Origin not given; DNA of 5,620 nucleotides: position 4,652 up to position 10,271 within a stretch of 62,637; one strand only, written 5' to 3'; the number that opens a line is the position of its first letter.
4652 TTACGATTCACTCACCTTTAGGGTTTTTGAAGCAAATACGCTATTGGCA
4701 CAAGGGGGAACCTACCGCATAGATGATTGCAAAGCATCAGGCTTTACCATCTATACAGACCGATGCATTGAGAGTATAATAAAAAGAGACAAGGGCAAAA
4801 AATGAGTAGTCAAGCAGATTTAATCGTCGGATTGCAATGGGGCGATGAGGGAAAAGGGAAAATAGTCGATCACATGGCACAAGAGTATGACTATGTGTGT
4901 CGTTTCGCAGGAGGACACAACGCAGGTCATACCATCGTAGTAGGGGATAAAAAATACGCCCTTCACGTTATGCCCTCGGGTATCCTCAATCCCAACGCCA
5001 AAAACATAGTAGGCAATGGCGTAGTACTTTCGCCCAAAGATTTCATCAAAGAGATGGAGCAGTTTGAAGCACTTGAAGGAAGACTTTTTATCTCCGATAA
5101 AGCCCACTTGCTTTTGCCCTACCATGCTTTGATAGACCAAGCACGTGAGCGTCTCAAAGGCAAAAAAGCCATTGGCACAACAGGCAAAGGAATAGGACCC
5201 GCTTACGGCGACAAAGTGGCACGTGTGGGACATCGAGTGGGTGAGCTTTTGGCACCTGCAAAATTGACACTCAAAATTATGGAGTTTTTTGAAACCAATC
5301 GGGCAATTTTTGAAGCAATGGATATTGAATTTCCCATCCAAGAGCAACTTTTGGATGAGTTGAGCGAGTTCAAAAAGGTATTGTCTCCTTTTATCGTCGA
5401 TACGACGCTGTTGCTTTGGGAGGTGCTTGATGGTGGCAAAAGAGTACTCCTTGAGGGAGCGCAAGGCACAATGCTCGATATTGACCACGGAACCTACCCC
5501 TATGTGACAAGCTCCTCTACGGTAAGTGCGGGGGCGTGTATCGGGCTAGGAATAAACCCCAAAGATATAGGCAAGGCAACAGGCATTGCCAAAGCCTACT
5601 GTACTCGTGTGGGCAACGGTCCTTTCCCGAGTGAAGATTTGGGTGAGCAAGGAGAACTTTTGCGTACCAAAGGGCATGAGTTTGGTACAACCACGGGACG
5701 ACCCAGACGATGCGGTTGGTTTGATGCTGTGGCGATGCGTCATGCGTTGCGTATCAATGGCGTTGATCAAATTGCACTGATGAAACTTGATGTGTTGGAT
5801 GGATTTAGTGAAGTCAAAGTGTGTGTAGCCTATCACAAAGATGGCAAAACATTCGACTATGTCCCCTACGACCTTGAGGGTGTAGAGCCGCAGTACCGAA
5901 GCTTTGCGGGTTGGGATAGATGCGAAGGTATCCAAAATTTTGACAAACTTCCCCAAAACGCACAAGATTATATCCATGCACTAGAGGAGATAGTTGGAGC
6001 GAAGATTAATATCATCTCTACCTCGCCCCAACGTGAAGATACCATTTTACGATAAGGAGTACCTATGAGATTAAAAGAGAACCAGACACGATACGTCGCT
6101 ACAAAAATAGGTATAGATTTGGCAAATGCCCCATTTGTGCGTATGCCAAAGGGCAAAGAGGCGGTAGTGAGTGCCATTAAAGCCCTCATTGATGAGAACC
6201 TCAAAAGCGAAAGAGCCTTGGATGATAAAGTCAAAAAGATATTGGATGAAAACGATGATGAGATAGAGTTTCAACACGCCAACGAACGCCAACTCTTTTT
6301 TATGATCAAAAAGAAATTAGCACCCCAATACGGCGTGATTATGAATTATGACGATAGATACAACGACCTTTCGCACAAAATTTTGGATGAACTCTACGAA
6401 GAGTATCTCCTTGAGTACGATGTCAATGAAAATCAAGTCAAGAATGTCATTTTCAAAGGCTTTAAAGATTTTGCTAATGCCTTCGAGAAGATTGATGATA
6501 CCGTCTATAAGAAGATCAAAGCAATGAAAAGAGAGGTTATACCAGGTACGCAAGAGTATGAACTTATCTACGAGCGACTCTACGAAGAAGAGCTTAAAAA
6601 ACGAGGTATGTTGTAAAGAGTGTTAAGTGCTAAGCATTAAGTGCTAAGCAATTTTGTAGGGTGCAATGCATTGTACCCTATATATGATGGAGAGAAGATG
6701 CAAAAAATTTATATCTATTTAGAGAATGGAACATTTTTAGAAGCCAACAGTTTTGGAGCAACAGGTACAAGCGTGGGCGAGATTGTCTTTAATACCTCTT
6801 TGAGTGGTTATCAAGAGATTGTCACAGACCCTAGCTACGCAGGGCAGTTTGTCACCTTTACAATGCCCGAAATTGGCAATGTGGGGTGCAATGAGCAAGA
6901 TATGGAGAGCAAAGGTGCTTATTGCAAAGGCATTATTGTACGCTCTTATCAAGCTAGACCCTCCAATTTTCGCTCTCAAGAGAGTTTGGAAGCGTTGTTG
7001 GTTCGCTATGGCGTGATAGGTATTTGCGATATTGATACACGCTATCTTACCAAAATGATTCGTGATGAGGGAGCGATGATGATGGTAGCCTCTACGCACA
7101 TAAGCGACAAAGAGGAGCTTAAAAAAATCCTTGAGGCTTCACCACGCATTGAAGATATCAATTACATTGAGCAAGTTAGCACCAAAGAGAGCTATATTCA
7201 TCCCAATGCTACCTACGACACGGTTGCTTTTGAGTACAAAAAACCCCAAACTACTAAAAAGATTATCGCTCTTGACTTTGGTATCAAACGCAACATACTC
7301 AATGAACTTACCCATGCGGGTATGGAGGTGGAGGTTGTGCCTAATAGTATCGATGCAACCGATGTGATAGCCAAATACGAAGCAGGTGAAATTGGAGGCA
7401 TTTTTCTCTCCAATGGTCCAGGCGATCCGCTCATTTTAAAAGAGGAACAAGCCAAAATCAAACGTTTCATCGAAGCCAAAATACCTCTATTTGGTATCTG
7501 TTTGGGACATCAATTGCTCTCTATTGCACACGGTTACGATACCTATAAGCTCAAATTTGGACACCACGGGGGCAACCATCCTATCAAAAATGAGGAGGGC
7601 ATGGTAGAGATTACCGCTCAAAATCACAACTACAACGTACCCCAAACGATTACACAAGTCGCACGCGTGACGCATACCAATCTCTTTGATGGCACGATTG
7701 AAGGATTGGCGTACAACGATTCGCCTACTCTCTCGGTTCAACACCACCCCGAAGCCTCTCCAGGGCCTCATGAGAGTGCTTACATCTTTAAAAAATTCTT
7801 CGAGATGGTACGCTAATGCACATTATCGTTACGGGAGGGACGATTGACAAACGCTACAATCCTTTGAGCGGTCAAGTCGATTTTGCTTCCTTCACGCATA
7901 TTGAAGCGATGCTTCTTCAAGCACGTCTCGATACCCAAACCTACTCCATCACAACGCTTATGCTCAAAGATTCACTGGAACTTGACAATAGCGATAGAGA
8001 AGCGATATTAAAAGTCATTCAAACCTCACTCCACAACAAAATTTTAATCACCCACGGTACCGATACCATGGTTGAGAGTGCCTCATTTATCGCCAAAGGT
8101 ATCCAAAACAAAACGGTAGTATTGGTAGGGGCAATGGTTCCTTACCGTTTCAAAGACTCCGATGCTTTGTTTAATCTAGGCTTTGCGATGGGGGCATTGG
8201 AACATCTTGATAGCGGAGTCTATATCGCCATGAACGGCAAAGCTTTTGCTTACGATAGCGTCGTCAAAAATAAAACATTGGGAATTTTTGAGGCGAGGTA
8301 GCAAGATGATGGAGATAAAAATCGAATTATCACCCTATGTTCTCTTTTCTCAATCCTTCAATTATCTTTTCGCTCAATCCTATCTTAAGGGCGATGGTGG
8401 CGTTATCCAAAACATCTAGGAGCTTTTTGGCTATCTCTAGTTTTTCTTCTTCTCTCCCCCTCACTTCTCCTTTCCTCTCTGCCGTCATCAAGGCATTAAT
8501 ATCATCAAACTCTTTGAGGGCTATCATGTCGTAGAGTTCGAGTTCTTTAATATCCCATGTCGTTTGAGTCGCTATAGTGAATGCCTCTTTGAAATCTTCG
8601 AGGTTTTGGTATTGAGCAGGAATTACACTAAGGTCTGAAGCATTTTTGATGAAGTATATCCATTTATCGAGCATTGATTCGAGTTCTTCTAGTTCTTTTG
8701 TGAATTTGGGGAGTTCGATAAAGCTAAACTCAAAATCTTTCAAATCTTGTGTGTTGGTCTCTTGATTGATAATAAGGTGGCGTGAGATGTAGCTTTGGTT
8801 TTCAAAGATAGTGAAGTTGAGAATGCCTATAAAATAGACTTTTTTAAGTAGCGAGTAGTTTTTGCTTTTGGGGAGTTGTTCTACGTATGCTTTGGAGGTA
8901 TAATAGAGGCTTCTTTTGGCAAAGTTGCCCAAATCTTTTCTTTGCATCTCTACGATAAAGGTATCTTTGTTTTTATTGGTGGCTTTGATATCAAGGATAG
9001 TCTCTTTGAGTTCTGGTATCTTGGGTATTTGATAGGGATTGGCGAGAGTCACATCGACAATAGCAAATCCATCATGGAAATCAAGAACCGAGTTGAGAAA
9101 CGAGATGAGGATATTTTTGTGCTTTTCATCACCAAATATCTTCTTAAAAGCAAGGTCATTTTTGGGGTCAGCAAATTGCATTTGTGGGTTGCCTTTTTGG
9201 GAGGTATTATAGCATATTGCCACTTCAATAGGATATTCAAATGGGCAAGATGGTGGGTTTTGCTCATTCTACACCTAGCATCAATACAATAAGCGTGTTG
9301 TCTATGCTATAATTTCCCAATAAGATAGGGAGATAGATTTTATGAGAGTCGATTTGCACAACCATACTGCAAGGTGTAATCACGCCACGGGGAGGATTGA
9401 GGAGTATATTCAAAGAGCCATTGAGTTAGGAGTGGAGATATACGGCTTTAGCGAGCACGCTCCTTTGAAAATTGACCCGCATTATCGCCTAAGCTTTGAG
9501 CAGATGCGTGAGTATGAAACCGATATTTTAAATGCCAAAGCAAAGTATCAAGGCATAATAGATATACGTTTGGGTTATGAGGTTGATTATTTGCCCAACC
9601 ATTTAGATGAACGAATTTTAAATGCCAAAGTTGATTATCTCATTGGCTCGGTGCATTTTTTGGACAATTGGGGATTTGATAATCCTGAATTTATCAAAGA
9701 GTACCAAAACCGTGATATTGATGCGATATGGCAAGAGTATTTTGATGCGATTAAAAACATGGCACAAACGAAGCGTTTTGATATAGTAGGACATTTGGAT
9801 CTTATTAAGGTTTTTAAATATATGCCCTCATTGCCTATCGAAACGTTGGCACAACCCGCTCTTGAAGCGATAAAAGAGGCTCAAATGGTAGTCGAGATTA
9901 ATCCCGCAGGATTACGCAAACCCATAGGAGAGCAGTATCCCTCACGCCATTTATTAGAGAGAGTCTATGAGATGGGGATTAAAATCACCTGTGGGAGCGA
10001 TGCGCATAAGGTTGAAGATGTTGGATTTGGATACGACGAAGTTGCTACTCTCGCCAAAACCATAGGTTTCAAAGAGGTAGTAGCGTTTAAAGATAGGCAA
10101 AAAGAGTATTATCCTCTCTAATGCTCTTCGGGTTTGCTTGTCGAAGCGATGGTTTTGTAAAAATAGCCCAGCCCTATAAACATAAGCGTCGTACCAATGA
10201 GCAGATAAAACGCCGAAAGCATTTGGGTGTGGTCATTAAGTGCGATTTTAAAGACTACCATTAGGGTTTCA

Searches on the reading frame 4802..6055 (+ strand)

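Call 44: search_protein_families(library=pfam, proteins=[window:4802-6055:+], max_evalue=0.0001)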
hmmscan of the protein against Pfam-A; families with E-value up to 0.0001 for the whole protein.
window:4802-6055:+ (417 aa): 1 family
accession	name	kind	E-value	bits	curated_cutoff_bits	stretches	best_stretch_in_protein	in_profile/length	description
PF00709.27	Adenylsucc_synt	-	1.7e-173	577.6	27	1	8-415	2-416/416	Adenylosuccinate synthetase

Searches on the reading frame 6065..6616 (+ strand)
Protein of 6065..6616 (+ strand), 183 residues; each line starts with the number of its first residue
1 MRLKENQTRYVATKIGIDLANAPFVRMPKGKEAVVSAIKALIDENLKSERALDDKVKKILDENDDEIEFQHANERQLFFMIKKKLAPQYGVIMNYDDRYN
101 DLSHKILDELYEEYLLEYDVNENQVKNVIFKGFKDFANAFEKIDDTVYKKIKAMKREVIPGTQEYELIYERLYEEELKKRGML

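Call 44: search_protein_families(library=pfam, proteins=[window:6065-6616:+], max_evalue=0.0001)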
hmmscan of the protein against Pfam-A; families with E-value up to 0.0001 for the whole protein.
window:6065-6616:+ (183 aa): 1 family
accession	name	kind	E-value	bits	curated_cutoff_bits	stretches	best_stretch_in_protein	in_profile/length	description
PF04368.18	DUF507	-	6.8e-63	212.4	24.7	1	1-182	1-182/182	Protein of unknown function (DUF507)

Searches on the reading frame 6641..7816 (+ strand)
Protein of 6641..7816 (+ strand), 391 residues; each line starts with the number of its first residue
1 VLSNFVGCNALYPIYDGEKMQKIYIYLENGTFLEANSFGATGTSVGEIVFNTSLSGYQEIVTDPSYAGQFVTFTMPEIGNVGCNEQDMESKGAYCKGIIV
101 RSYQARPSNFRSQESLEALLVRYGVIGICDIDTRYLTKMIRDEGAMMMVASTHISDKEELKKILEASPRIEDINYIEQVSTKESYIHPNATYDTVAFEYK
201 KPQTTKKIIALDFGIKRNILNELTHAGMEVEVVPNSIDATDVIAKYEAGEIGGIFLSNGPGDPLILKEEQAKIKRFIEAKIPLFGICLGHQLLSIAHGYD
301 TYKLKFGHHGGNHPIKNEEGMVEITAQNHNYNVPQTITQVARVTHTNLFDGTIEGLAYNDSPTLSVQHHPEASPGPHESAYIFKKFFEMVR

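Call 44: search_protein_families(library=pfam, proteins=[window:6641-7816:+], max_evalue=0.0001)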
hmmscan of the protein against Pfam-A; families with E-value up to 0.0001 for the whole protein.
window:6641-7816:+ (391 aa): 3 families
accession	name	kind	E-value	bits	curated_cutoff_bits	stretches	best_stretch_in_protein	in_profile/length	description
PF00988.28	CPSase_sm_chain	-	6.2e-49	165.4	27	1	26-148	2-124/126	Carbamoyl-phosphate synthase small chain, CPSase domain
PF00117.34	GATase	-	4.5e-46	157.4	22.8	1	210-388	2-189/190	Glutamine amidotransferase class-I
PF07722.19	Peptidase_C26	-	3.2e-08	34.1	20.5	1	271-371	96-219/219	Peptidase C26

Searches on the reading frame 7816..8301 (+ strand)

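Call 44: search_protein_families(library=pfam, proteins=[window:7816-8301:+], max_evalue=0.0001)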
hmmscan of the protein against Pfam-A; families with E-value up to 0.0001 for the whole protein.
window:7816-8301:+ (161 aa): 1 family
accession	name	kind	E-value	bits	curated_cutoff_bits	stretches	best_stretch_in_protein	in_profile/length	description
PF00710.25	Asparaginase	-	2e-25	89.9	22.5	1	2-154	3-163/193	Asparaginase, N-terminal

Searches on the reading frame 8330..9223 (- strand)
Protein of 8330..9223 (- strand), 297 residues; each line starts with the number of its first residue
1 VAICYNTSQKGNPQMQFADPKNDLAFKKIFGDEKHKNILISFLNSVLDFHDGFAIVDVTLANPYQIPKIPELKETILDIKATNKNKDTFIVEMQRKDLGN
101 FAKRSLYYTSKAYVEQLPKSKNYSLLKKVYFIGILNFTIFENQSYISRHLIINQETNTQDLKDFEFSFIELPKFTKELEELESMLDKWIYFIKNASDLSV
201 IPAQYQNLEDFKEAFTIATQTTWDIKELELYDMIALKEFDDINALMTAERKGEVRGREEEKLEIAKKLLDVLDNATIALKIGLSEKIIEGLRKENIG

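Call 44: search_protein_families(library=pfam, proteins=[window:8330-9223:-], max_evalue=0.0001)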
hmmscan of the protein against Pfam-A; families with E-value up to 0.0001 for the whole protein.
window:8330-9223:- (297 aa): 1 family
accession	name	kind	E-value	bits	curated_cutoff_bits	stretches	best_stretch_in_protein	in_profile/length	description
PF12784.13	PDDEXK_2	-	1.7e-54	185.4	27.4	1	20-247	1-228/229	PD-(D/E)XK nuclease family transposase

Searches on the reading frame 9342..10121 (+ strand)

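Call 45: search_protein_families(library=pfam, proteins=[window:9342-10121:+], max_evalue=0.0001)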
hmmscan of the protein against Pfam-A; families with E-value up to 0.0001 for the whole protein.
window:9342-10121:+ (259 aa): 2 families
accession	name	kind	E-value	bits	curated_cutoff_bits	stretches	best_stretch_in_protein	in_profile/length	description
PF02811.25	PHP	-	1.3e-27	97.6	26.4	1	4-188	1-163/164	PHP domain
PF13263.12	PHP_C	-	7.1e-05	22.7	21.3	0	210-236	13-39/56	PHP-associated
